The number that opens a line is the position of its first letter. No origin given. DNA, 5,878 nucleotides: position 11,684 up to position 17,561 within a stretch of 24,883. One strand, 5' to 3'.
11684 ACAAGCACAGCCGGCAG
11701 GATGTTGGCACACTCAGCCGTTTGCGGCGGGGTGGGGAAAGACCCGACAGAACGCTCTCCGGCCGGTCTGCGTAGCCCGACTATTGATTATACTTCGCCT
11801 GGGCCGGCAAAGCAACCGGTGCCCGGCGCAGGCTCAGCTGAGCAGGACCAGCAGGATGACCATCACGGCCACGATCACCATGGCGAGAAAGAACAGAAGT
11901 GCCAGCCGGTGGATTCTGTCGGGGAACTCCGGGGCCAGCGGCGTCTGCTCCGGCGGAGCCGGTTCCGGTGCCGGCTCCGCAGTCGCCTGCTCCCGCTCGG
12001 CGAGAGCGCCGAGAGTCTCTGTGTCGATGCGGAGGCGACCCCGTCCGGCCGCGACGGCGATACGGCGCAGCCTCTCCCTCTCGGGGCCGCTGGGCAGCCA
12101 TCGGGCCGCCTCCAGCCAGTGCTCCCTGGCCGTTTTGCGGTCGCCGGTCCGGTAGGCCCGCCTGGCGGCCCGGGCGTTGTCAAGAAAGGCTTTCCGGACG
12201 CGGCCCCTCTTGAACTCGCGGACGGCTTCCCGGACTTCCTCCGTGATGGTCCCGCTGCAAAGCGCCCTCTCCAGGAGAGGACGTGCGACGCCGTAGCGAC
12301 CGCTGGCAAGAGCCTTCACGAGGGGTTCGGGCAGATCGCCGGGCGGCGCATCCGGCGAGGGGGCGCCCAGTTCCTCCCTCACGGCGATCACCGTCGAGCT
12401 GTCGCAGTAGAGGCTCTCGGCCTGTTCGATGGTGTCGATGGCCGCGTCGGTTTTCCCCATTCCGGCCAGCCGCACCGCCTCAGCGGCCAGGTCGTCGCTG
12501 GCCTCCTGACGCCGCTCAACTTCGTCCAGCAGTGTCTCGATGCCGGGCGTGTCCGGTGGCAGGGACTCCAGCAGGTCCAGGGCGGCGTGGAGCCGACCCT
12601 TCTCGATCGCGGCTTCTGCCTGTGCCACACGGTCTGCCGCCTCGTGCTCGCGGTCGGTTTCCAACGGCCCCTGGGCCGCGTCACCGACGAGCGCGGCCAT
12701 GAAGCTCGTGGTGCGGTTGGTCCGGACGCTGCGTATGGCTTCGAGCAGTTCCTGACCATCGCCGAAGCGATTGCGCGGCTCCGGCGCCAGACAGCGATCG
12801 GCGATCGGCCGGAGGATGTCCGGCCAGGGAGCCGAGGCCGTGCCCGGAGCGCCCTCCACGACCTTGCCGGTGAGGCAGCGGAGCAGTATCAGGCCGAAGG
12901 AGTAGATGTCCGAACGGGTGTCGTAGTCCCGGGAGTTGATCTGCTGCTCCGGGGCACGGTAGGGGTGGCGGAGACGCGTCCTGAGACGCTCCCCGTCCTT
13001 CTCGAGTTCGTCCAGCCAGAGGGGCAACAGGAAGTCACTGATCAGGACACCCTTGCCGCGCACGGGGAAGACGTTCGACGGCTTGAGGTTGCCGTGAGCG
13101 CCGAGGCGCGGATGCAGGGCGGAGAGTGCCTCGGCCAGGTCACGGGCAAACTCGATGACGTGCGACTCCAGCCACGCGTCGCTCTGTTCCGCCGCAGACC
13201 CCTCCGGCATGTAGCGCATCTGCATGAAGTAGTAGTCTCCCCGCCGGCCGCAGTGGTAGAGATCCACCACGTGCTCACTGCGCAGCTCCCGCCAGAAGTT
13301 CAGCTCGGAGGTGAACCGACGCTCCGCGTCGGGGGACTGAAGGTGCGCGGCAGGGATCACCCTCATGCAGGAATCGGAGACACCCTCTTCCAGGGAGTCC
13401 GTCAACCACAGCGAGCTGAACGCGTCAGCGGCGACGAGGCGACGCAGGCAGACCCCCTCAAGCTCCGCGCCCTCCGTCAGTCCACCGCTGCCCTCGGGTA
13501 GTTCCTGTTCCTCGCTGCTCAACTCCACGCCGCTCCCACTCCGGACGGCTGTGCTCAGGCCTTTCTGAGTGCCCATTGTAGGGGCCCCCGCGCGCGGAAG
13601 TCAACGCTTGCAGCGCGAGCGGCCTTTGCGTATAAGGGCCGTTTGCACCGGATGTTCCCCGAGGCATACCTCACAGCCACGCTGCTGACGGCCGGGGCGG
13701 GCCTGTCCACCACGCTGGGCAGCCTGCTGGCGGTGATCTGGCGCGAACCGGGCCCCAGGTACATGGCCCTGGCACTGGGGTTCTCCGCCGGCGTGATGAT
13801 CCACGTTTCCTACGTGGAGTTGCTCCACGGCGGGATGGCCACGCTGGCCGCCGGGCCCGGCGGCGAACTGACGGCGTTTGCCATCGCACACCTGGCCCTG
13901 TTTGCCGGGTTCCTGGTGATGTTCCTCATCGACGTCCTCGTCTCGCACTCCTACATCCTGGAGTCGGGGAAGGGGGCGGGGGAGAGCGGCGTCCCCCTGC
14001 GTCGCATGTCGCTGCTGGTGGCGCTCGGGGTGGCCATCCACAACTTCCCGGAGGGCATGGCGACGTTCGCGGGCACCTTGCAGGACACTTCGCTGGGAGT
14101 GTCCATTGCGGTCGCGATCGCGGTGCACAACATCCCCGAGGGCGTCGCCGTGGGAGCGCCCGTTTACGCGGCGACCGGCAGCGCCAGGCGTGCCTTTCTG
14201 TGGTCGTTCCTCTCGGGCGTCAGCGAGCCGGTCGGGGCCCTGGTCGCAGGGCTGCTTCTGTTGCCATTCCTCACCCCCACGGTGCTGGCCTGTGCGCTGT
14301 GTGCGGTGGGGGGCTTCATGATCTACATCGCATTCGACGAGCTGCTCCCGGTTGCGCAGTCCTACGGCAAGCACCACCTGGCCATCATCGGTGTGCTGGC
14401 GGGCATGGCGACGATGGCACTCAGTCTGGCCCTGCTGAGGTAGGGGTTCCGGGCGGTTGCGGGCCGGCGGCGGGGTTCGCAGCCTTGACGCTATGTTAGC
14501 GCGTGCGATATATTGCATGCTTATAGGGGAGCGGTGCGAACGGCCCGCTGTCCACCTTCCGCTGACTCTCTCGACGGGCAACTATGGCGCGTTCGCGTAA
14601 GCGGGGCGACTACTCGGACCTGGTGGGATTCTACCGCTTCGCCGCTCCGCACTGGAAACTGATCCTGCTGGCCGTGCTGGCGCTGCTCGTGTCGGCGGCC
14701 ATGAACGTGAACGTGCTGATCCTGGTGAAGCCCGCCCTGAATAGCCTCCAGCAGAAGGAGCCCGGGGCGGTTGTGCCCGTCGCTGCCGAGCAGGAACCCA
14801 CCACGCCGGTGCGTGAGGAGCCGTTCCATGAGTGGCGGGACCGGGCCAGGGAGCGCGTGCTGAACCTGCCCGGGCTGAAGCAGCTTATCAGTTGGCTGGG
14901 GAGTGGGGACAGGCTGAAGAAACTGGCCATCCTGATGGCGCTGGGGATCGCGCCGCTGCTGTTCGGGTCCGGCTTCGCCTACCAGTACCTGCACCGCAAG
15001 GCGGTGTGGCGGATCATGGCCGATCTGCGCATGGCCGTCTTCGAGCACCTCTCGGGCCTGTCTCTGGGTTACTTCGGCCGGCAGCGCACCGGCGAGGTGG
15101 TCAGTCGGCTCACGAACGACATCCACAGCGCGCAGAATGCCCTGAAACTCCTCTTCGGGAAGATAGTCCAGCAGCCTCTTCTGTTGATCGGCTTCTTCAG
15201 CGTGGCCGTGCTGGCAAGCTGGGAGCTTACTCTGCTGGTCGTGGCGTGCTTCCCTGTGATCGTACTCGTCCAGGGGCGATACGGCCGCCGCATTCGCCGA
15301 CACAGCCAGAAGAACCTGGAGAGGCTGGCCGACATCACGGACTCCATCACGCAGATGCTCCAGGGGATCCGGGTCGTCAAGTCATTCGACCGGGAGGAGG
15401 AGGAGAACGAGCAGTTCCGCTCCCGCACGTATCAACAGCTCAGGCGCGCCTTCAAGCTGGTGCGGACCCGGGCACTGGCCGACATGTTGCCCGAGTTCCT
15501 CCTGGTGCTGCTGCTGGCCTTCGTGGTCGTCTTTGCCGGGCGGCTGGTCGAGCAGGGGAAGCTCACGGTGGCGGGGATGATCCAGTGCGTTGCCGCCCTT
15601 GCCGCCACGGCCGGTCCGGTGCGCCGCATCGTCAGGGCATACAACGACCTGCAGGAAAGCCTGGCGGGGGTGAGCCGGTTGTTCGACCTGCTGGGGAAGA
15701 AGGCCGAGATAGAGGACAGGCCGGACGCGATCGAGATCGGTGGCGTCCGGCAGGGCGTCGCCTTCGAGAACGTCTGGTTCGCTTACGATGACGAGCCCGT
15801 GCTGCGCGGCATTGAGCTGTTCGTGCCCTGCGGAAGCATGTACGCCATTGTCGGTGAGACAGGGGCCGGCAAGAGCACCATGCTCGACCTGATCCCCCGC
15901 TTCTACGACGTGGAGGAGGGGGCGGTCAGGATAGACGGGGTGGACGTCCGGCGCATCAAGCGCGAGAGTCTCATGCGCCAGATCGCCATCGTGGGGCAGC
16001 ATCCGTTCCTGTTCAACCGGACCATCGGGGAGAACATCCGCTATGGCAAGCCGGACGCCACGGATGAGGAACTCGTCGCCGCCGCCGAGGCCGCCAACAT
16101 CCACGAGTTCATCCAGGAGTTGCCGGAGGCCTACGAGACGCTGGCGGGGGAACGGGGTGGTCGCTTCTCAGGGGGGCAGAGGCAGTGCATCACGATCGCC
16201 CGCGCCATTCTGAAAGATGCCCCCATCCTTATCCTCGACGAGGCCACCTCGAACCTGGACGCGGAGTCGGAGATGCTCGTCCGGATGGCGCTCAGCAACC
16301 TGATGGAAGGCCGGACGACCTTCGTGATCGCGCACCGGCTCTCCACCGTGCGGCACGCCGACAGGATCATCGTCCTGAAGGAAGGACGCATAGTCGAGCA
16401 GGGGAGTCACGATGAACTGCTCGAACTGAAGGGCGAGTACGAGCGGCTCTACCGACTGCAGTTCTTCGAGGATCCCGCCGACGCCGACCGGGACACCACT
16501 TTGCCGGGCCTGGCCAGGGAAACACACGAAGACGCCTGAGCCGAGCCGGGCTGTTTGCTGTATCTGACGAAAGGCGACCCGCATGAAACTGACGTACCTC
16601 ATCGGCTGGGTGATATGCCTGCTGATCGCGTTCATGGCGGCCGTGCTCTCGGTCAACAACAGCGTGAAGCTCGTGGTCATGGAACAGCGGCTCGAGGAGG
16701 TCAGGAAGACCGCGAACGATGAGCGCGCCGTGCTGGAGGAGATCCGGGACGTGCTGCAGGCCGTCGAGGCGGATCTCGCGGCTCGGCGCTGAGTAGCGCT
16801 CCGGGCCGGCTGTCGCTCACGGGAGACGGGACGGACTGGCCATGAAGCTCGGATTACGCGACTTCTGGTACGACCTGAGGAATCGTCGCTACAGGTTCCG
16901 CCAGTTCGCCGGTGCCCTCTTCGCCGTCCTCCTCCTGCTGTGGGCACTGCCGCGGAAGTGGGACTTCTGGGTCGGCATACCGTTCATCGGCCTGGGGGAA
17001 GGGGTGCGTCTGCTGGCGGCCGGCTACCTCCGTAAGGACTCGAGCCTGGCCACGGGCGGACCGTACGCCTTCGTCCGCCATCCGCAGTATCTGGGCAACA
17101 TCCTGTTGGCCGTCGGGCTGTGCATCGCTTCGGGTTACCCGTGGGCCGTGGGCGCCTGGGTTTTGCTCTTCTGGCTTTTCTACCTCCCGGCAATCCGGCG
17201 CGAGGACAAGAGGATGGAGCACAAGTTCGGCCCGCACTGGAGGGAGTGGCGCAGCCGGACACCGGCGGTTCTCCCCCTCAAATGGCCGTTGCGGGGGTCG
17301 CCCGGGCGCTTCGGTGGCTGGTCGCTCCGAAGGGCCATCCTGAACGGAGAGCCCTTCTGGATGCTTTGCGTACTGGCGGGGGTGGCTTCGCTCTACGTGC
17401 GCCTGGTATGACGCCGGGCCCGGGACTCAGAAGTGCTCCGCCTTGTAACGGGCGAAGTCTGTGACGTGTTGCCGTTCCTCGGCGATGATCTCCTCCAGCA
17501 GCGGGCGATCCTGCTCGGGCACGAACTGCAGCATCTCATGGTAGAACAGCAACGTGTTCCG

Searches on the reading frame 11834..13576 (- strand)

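Call 13: search_protein_families(library=pfam, proteins=[window:11834-13576:-], max_evalue=0.00001)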
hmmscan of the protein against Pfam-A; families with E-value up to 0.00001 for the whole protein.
window:11834-13576:- (580 aa): 2 families
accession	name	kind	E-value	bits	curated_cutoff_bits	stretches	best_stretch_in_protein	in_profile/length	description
PF00069.31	Pkinase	-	8.9e-18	65.1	31.7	1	82-239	39-195/263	Protein kinase domain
PF07714.23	PK_Tyr_Ser-Thr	-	2e-14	53.9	23.1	1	82-236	42-199/258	Protein tyrosine and serine/threonine kinase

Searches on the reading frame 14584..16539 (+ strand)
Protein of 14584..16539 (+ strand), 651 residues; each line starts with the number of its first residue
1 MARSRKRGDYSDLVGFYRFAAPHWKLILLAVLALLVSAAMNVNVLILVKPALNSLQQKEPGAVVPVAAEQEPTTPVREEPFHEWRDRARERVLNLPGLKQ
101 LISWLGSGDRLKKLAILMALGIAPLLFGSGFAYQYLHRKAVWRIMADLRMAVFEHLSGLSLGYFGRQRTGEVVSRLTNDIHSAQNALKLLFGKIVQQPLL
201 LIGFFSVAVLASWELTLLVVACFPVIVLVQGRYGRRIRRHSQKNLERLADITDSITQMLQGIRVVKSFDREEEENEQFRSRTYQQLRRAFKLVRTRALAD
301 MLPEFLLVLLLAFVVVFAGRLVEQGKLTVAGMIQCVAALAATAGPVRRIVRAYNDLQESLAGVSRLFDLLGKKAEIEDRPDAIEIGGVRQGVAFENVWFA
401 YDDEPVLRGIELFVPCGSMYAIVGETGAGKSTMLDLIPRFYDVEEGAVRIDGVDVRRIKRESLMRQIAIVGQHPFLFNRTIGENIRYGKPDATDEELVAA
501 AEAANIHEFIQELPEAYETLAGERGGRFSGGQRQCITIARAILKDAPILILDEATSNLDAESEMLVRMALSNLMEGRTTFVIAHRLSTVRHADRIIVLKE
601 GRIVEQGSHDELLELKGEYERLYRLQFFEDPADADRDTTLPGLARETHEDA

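Call 4: search_protein_families(library=pfam, proteins=[window:14584-16539:+])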
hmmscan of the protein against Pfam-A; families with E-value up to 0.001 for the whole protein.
window:14584-16539:+ (651 aa): 6 families
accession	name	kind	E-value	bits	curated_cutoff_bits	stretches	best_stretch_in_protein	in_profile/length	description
PF00664.28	ABC_membrane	-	1.1e-42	147.1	28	1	113-340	41-268/274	ABC transporter transmembrane region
PF00005.33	ABC_tran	-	1.6e-29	103.7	25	1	407-556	1-137/137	ABC transporter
PF02463.25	SMC_N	-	5.5e-08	32.9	40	1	443-599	106-212/220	RecF/RecN/SMC N terminal domain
PF09818.15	ABC_ATPase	-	0.0005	19.6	23.2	0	502-557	133-187/283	P-loop domain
PF13401.12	AAA_22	-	0.00061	20.5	27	0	419-566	7-104/130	AAA domain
PF13191.12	AAA_16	-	0.00066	20.6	32.6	0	419-574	26-160/167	AAA ATPase domain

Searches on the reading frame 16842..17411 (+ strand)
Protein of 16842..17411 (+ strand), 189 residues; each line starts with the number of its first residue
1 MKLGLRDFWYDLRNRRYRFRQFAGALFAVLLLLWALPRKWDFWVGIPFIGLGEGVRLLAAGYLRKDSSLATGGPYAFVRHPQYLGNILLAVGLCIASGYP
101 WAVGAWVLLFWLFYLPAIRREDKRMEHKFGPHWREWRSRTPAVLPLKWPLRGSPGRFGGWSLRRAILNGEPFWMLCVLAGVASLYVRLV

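Call 4: search_protein_families(library=pfam, proteins=[window:16842-17411:+])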
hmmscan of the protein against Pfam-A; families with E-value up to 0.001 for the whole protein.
window:16842-17411:+ (189 aa): 3 families
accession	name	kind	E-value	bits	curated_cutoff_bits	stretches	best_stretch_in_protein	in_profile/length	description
PF04191.18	PEMT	-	6.3e-10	39.9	25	1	62-130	35-103/105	Phospholipid methyltransferase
PF04140.19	ICMT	-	1.3e-08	35.6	24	1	64-127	30-95/95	Isoprenylcysteine carboxyl methyltransferase (ICMT) family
PF01222.22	ERG4_ERG24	-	2e-05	24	27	1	66-141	348-424/432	Ergosterol biosynthesis ERG4/ERG24 family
